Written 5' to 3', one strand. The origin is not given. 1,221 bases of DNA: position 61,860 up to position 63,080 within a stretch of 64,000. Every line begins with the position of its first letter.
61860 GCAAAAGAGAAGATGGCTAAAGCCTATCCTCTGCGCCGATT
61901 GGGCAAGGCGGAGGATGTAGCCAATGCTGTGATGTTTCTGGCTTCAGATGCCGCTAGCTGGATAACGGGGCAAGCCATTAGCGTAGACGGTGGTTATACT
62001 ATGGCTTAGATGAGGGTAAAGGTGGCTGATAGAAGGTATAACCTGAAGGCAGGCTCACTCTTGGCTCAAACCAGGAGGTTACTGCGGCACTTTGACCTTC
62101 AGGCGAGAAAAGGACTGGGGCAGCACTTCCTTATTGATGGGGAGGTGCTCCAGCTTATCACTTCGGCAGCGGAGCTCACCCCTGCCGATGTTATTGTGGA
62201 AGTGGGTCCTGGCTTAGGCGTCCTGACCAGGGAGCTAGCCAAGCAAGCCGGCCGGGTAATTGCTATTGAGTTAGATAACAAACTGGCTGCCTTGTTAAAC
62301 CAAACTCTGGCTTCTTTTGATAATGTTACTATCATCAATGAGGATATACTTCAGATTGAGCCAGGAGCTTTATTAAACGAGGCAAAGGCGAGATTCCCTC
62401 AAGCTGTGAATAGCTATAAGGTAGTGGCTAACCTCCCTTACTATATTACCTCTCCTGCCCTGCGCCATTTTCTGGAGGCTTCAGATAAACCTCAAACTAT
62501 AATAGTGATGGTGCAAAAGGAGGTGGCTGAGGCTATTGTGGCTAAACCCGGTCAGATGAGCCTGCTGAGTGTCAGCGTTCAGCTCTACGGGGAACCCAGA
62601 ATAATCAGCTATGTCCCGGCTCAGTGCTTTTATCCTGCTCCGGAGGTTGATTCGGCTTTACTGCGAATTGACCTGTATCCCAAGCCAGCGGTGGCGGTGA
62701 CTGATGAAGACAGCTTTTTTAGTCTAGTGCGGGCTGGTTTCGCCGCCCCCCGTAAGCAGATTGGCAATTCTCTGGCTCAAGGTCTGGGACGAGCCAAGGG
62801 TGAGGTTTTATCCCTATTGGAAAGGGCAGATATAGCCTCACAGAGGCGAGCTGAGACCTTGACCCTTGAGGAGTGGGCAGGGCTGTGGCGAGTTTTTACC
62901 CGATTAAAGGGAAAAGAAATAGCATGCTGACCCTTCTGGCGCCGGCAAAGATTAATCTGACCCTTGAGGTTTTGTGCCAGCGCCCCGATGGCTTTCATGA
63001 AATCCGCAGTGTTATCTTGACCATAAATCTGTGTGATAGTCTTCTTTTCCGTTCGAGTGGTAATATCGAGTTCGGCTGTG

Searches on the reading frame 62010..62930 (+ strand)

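Call 90: search_protein_families(library=pfam, proteins=[window:62010-62930:+], max_evalue=1e-8)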
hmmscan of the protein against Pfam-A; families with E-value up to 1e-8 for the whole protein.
window:62010-62930:+ (306 aa): 1 family
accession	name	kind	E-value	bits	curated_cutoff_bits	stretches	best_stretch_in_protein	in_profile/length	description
PF00398.26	RrnaAD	-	3.4e-57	194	24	1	31-289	3-260/263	Ribosomal RNA adenine dimethylase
